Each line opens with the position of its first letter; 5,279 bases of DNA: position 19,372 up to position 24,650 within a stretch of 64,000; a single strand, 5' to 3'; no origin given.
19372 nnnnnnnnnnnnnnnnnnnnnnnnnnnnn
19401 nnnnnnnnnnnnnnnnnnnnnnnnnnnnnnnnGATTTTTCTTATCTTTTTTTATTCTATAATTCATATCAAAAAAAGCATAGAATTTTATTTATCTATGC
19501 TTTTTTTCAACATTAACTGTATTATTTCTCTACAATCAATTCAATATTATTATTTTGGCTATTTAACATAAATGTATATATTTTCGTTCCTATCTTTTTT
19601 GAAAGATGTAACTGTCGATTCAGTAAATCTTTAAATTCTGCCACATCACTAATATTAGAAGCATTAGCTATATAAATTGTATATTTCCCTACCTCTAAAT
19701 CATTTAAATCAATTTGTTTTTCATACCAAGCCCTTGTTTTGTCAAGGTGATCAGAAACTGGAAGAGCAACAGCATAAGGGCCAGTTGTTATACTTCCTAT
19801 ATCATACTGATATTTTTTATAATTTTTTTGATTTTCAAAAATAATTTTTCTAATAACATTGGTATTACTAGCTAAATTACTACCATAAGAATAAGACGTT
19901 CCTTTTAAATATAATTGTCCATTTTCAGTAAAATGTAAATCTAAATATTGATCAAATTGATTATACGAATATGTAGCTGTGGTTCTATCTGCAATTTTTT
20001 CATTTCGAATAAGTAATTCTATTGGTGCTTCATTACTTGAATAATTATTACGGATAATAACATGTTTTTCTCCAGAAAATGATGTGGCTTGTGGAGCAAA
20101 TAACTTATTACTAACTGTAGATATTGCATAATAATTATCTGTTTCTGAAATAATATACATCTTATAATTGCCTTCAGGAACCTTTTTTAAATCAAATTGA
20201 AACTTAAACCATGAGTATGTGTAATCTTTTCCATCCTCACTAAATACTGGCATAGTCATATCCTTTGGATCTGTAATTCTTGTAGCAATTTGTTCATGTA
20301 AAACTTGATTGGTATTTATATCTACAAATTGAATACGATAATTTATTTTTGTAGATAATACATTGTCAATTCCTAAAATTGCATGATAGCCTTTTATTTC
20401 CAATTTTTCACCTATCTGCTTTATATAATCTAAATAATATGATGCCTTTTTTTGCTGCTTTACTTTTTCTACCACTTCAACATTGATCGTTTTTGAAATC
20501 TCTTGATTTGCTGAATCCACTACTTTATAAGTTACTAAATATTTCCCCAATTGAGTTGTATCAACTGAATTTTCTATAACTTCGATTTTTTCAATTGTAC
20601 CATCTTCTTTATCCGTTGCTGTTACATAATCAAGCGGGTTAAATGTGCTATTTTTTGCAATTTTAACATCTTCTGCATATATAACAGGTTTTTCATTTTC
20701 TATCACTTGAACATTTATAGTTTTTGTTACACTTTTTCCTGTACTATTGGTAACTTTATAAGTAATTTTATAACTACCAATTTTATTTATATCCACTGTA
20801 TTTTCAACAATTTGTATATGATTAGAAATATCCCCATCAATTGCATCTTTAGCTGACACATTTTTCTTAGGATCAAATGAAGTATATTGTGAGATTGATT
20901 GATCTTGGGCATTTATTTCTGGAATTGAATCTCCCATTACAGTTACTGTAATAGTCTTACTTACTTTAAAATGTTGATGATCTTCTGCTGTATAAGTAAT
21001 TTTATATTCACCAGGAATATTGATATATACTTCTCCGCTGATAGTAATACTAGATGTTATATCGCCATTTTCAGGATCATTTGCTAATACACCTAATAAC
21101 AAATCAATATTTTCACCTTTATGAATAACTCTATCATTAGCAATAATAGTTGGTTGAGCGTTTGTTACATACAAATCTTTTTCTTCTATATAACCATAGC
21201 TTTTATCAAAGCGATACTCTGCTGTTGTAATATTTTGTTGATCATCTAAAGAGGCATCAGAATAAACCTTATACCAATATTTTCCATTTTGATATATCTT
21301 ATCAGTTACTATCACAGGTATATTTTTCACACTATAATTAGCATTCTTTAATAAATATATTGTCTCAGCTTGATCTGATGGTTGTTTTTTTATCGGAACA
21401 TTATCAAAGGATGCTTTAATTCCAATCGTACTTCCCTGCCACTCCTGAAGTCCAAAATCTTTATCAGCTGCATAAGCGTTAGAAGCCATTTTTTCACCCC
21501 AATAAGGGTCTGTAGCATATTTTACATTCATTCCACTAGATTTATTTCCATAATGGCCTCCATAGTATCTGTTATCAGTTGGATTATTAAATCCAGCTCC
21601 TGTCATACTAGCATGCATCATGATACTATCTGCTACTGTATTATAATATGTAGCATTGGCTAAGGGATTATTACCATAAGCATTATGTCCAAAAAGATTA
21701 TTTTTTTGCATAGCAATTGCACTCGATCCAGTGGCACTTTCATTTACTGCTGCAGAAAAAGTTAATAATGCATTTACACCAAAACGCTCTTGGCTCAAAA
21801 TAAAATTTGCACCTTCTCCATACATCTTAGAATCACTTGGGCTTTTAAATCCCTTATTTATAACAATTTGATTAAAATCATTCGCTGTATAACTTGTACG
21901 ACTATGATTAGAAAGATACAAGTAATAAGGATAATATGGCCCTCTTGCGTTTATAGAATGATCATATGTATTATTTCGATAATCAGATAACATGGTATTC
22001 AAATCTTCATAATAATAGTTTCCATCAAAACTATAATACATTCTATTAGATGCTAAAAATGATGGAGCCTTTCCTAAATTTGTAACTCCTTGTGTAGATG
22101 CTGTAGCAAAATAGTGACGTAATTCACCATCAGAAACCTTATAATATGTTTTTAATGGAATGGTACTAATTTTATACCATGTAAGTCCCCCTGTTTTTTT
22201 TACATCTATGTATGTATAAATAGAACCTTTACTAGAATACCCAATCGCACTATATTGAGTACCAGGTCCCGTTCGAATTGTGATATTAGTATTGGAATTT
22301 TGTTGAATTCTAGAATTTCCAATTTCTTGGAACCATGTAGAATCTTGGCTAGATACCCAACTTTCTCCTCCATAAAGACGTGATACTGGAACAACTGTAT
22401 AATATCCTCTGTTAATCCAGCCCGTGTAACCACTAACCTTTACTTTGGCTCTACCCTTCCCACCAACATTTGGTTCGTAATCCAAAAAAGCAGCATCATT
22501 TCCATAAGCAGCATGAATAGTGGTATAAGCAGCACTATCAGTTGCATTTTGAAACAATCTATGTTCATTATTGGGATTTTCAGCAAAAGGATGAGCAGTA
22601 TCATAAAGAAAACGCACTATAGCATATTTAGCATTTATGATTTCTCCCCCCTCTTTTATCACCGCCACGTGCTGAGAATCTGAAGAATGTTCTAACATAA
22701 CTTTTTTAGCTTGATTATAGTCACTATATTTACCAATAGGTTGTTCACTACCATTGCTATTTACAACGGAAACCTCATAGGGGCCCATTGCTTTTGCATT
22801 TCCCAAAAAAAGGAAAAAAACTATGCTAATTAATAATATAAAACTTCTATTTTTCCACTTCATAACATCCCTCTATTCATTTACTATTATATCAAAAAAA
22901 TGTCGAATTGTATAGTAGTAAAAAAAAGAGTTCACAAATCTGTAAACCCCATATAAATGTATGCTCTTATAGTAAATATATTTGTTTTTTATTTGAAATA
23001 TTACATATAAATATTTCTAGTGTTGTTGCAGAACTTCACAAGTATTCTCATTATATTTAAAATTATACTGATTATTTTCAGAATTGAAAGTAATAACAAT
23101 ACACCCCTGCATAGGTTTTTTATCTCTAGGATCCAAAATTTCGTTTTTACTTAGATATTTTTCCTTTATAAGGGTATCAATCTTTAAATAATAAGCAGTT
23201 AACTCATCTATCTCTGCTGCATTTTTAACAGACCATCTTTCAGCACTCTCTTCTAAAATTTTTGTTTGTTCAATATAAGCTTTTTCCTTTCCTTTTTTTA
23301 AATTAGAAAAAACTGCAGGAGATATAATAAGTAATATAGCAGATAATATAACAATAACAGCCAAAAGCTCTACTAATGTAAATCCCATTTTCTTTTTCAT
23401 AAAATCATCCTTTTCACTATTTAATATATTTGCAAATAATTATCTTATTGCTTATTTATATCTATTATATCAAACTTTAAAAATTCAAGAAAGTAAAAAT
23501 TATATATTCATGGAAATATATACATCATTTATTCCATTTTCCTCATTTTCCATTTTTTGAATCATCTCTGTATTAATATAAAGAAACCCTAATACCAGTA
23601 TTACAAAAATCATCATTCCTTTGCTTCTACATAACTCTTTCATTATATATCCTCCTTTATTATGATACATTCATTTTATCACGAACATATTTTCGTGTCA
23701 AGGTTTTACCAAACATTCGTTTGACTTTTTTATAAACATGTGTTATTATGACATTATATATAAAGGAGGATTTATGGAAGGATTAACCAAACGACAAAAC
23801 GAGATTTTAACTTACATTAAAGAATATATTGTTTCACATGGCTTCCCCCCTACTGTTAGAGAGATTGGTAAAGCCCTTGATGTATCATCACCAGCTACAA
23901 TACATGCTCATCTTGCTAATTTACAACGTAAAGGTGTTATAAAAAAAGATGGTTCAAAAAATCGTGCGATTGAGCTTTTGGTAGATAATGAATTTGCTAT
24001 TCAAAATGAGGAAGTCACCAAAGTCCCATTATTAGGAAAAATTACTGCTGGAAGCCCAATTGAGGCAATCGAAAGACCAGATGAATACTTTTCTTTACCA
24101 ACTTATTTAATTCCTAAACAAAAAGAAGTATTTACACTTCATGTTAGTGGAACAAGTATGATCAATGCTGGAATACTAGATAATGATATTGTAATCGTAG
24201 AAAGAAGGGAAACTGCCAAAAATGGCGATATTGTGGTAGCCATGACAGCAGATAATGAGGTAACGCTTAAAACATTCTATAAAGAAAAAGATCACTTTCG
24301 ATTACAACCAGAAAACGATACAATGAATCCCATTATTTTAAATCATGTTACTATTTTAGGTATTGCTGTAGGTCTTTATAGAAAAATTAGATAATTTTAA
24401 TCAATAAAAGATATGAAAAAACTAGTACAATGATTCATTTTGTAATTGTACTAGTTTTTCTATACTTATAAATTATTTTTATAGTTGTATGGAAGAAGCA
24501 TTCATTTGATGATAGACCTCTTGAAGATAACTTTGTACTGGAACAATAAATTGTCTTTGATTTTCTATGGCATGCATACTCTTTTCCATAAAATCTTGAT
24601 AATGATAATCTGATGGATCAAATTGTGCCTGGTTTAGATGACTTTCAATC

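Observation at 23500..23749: SOS-controlled small membrane protein divergent from lexA: candidate cell-division inhibitor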

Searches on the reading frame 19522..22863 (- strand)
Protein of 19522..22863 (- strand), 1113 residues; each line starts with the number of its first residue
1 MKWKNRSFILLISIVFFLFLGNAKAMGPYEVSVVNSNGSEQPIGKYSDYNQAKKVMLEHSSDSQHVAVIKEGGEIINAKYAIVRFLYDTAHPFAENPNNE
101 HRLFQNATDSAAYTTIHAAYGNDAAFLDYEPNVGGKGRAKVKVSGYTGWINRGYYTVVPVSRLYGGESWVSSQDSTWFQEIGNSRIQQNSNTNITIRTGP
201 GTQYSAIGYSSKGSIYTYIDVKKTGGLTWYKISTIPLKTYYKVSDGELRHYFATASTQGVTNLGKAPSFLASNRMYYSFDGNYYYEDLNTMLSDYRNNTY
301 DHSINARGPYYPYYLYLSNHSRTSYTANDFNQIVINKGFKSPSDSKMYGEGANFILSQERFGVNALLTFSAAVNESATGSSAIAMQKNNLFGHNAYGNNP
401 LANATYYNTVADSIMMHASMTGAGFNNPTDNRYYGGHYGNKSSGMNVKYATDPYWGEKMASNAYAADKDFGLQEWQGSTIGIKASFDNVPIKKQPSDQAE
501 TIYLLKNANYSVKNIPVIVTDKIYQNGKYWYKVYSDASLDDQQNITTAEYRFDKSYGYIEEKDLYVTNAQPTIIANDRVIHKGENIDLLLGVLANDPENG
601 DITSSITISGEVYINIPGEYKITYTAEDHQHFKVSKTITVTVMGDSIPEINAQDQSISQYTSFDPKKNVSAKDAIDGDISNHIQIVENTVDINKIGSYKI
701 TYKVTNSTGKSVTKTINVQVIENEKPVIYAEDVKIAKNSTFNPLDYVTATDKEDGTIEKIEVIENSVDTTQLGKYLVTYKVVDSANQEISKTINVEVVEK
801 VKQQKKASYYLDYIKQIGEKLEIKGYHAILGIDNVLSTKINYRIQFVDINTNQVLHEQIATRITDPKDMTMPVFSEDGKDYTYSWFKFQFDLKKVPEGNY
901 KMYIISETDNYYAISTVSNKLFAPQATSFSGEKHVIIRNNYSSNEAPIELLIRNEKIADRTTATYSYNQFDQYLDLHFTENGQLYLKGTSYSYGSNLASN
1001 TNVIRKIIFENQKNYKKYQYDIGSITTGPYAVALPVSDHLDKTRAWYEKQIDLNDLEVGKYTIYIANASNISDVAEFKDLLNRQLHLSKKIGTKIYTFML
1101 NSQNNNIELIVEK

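Call 5: search_protein_families(library=pfam, proteins=[window:19522-22863:-], max_evalue=0.01)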
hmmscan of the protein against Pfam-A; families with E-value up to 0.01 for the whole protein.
window:19522-22863:- (1113 aa): 6 families
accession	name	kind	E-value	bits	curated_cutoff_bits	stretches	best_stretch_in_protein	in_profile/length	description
PF16403.11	Bact_surface_Ig-like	-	4.2e-28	97.6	27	3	653-720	7-71/71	Bacterial surface protein, Ig-like domain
PF01832.25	Glucosaminidase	-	5.4e-12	46.9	30.2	1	353-462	3-117/123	Mannosyl-glycoprotein endo-beta-N-acetylglucosaminidase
PF07523.18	Big_3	-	1.6e-10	41.5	21.2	1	577-642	5-68/68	Bacterial Ig-like domain (group 3)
PF17963.7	Big_9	-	7.2e-05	24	23.6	0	569-642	2-74/89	Bacterial Ig domain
PF08239.17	SH3_3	-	8.8e-05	23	27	1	194-233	3-39/54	Bacterial SH3 domain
PF18981.6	InlK_D3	-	0.00043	20.7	25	0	592-642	26-75/75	Internalin K domain (D3/D4)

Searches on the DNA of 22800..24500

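Call 42: search_rna_families(source=window, start=22800, end=24500, threshold=evalue, max_evalue=1)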
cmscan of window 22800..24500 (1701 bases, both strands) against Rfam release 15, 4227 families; matches with E-value up to 1: 2.
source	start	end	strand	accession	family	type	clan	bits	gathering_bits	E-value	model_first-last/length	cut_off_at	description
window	23510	23553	-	RF00331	snoZ169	Gene; snRNA; snoRNA; CD-box;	-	22.8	55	0.62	1-69/69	no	Small nucleolar RNA Z169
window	24412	24463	+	RF04347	Plastid-ccsA-ndhD-2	Cis-reg;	-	21.2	51.5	0.42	1-53/53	no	Plastid-ccsA-ndhD-2 3UTR RNA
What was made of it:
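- On Type I toxin (TisB-like): No Rfam family reaches its threshold in 22800-24500 (call 42).
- No known antitoxin RNA family was found in 22800-24500 (call 42).
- Tried and rejected: Two sub-threshold chance hits only (call 42).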

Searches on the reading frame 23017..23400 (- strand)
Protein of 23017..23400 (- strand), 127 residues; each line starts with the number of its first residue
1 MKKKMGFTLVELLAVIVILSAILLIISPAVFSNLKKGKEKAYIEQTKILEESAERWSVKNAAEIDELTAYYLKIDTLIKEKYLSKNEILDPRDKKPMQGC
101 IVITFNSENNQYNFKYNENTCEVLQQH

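Call 5: search_protein_families(library=pfam, proteins=[window:23017-23400:-], max_evalue=0.01)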
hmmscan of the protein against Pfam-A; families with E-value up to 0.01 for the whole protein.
window:23017-23400:- (127 aa): 1 family
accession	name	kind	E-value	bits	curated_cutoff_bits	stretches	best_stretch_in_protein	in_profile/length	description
PF07963.17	N_methyl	-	2e-05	24.4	21.2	1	1-26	1-26/27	Prokaryotic N-terminal methylation motif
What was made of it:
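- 23017..23400 (-): Downstream neighbour: 127-aa prepilin-like protein (context, possibly co-transcribed by read-through). Pfam N_methyl 2e-05 (call 5).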
